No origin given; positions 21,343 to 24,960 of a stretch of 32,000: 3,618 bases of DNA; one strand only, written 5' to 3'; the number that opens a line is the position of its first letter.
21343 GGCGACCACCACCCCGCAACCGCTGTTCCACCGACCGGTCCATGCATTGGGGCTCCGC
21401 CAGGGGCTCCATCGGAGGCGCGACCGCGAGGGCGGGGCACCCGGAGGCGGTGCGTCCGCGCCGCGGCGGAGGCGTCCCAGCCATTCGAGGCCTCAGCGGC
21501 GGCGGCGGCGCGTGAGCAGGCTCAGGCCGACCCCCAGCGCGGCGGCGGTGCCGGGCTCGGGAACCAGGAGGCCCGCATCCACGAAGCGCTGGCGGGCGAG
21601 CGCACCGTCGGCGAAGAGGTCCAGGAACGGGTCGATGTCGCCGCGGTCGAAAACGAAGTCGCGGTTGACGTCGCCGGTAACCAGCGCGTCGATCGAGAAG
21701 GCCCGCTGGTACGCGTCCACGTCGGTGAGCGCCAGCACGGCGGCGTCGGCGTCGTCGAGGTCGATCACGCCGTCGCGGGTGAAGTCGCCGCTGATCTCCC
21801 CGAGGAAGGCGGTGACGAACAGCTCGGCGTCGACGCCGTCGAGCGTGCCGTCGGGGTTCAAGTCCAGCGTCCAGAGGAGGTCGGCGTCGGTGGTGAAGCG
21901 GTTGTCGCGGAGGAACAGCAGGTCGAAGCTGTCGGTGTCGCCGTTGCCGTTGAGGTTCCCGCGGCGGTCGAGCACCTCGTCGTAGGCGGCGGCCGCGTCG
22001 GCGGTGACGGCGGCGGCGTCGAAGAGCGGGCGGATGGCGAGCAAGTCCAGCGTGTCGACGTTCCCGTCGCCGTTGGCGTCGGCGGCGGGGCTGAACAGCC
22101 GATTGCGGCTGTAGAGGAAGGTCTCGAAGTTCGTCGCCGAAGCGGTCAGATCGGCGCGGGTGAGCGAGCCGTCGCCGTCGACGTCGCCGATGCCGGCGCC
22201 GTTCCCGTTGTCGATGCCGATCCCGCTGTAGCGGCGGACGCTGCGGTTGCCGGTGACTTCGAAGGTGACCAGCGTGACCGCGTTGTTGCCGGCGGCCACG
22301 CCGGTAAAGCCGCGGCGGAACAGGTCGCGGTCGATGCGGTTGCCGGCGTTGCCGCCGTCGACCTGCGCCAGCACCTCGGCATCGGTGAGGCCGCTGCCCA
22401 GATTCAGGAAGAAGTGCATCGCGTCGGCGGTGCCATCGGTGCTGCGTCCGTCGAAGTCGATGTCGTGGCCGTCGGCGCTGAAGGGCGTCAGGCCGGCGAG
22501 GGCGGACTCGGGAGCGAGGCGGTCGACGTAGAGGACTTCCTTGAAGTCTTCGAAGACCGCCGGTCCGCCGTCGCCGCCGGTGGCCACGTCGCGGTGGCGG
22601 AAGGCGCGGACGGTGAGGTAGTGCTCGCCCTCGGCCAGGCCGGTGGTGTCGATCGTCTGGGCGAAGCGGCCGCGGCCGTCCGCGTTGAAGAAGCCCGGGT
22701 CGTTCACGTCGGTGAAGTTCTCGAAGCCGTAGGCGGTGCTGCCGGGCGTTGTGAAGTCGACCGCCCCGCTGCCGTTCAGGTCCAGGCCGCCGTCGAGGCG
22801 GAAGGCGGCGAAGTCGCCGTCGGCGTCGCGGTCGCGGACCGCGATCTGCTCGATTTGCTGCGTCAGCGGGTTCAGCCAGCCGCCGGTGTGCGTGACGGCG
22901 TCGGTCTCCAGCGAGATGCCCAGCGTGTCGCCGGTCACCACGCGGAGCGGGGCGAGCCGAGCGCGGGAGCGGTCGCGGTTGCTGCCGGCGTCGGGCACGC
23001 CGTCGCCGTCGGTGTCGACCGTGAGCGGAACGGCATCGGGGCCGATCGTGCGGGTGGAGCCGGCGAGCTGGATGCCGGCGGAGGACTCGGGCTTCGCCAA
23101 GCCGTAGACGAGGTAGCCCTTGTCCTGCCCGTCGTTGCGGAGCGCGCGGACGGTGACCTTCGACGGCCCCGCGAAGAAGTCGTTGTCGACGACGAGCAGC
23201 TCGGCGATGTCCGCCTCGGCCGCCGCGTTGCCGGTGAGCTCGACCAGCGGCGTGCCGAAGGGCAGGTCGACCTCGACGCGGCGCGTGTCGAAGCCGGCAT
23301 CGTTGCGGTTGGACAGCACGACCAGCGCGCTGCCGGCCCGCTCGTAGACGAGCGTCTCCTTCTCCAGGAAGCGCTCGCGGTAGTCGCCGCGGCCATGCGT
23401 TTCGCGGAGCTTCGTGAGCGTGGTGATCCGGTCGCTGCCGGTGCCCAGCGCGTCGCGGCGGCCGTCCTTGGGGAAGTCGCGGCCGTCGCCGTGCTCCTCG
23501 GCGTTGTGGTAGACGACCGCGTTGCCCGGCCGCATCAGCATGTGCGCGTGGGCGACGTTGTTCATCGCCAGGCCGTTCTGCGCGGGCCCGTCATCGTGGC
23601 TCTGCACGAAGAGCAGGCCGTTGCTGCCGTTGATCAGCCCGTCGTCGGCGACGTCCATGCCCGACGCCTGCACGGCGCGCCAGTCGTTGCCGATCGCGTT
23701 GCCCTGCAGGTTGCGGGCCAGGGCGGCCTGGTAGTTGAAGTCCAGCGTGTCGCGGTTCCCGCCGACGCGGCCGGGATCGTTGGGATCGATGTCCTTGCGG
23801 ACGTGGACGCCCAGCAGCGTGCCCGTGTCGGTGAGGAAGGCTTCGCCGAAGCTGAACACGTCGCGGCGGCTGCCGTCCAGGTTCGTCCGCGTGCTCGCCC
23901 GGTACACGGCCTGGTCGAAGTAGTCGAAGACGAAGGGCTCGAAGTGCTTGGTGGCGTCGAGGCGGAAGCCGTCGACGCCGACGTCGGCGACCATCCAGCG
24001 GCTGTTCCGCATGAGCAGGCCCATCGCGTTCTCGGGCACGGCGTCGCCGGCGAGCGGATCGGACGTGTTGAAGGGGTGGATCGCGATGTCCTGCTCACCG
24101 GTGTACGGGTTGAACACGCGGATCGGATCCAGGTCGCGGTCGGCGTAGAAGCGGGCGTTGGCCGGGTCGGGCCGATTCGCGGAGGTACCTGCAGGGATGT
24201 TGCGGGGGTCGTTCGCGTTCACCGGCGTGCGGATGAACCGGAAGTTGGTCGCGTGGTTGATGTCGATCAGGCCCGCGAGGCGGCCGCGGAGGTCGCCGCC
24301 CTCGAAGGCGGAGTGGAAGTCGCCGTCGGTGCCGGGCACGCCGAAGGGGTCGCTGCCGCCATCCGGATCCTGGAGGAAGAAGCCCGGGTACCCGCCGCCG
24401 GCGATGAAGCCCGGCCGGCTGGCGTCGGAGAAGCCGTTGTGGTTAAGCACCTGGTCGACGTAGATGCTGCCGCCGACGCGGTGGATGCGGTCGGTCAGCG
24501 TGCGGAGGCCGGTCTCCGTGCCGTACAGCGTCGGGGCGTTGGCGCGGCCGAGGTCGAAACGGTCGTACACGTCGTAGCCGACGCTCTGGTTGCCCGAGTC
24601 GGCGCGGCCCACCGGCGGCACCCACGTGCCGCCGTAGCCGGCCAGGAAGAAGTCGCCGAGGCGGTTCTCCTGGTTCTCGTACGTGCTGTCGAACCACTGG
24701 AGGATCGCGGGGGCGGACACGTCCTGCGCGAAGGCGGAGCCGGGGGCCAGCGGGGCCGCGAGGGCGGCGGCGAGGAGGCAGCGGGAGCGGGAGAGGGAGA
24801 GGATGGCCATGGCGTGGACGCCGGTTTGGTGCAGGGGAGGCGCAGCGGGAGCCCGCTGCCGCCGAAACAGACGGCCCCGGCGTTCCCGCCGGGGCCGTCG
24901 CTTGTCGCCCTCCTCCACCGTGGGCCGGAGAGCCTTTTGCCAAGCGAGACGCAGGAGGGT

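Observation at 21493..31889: LacI-centred alpha-glucan locus coupling a pseudopilin-like protein and PEP-CTERM surface proteins to GH13 enzymes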

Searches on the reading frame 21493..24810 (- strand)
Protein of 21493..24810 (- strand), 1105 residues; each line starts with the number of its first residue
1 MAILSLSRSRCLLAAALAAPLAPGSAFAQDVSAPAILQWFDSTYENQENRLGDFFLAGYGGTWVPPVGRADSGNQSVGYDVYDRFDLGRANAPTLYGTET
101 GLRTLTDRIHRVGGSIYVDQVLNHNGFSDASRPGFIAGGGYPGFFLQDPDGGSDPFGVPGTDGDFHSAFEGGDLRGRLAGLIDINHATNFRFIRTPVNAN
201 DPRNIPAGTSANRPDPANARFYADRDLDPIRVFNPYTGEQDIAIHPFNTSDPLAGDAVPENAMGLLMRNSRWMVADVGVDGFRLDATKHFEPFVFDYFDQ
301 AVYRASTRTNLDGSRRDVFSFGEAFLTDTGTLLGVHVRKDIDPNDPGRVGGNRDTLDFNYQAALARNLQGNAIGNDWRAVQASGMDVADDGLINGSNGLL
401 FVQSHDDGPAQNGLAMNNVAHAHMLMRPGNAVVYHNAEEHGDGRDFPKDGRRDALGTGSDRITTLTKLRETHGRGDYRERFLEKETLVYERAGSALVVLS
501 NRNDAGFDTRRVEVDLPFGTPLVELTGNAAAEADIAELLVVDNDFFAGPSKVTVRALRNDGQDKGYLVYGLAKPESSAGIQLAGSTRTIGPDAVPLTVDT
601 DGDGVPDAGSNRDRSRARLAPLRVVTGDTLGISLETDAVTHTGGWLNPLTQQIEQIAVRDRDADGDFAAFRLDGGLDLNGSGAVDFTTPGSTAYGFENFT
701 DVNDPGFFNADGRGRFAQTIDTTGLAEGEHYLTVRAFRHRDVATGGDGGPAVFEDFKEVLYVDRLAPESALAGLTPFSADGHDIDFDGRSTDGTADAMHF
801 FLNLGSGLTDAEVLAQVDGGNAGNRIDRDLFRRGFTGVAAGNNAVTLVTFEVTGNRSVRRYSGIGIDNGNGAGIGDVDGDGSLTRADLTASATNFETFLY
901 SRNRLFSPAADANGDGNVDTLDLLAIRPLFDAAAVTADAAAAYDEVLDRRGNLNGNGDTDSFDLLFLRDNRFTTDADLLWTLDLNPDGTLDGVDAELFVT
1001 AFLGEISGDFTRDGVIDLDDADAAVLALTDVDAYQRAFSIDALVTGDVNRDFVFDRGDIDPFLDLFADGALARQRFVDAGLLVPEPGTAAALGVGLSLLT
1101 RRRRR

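Call 6: search_protein_families(library=pfam, proteins=[window:21493-24810:-], max_evalue=0.01)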
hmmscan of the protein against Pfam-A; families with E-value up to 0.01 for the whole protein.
window:21493-24810:- (1105 aa): 2 families
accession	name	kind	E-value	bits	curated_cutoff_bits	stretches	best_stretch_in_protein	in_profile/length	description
PF00128.31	Alpha-amylase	-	9.2e-06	25.6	22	1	58-126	32-93/446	Alpha amylase, catalytic domain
PF00404.24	Dockerin_1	-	0.0061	17.2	22.9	1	875-926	2-52/57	Dockerin type I domain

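Call 7: search_protein_families(library=ncbifam, proteins=[window:21493-24810:-], max_evalue=0.01)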
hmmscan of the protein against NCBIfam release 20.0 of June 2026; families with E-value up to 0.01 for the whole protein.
window:21493-24810:- (1105 aa): 16 families
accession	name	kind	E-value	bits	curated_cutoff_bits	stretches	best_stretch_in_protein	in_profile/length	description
NF006970.0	PRK09441.1-3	equivalog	4.8e-25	88.2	516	2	44-129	57-146/466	alpha-amylase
NF006969.0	PRK09441.1-2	equivalog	2.8e-18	66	382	2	44-131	21-111/483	alpha-amylase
NF006972.0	PRK09441.1-5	equivalog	7.6e-13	47.7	804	1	56-130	63-140/514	alpha-amylase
NF006968.0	PRK09441.1-1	equivalog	8.9e-13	47.4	389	1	57-125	34-106/495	alpha-amylase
NF006971.0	PRK09441.1-4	equivalog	7.3e-09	34.9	781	1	56-130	33-110/484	alpha-amylase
NF007060.0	PRK09505.2-5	equivalog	1.6e-07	29.8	790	1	67-129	265-326/690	alpha-amylase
NF007053.0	PRK09505.1-3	equivalog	2.6e-07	29.2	1269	1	269-460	447-623/687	alpha-amylase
NF007058.0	PRK09505.2-3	equivalog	2.3e-06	26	897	0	79-128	293-340/742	alpha-amylase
NF007059.0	PRK09505.2-4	equivalog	6e-06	24.8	865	0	271-461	446-620/683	alpha-amylase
NF007052.0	PRK09505.1-2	equivalog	4e-05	22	749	0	78-128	271-319/677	alpha-amylase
NF007057.0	PRK09505.2-2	equivalog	0.00029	19.1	931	0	67-129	269-330/694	alpha-amylase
TIGR02595.1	PEP_CTERM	domain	0.00031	21.4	16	1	1083-1105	1-23/24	PEP-CTERM sorting domain-containing protein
NF007051.0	PRK09505.1-1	equivalog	0.00065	17.8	864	0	79-129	282-330/686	alpha-amylase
NF007054.0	PRK09505.1-4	equivalog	0.00068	18.1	1385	0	90-128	281-319/676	alpha-amylase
NF051899.1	BetGalacBglAAgro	equivalog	0.005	15.3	900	0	58-125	41-101/537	beta-galactosidase BglA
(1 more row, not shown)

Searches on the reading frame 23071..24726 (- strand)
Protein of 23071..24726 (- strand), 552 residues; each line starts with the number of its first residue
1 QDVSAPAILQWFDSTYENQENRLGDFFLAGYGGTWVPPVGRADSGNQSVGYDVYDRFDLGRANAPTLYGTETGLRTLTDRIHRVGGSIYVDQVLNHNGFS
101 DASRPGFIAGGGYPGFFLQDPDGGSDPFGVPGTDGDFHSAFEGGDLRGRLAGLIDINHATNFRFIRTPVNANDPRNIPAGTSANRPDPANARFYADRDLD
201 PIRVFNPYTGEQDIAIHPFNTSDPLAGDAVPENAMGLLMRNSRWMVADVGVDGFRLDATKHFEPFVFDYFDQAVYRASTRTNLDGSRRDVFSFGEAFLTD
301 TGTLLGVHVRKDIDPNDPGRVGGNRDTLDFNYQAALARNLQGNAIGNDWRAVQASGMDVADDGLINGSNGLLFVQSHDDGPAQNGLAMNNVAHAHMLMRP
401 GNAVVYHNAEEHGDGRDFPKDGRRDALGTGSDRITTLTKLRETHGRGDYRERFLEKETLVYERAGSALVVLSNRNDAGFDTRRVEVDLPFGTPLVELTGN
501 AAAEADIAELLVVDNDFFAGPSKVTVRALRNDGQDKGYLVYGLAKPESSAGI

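Call 83: search_solved_structures(query=window:23071-24726:-, max_evalue=0.00001)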
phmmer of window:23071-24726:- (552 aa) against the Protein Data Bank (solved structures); distinct sequences matched with E-value up to 0.00001: 26.
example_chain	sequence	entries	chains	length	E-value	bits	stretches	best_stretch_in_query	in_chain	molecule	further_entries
3bc9_A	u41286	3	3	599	5.8e-14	54.6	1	24-137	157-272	Alpha amylase, catalytic region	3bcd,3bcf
6gxv_A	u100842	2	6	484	7.3e-12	47.7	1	29-103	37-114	A-amylase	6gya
1wp6_A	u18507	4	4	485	6e-11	44.6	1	11-103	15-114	Glucan 1,4-alpha-maltohexaosidase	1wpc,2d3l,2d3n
8xc9_A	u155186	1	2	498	8.6e-11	44.1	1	30-107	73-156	AmyA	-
24zp_A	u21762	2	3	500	8.8e-11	44.1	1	30-107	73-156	alpha amylase | Alpha-amylase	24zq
8xdx_A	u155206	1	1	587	1.3e-10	43.5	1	30-107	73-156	AmyA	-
8jjm_A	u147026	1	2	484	2.3e-10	42.7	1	20-102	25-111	Amy63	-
1w9x_A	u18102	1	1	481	2.7e-10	42.5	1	29-104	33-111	ALPHA AMYLASE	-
2gjp_A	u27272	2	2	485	2.7e-10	42.5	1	29-104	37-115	alpha-amylase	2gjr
4uzu_A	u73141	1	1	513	3.5e-10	42.1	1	21-103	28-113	ALPHA-AMYLASE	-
6toy_A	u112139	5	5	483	4.3e-10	41.8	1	26-103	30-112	Amylase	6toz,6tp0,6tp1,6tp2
6ag0_A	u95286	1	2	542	4.6e-10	41.7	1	21-103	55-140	Alpha-amylase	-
1hvx_A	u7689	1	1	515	5.3e-10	41.5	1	21-103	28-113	ALPHA-AMYLASE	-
1vjs_A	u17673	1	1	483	6.9e-10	41.1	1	26-104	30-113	ALPHA-AMYLASE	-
1bli_A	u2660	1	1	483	7.9e-10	40.9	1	26-104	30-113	ALPHA-AMYLASE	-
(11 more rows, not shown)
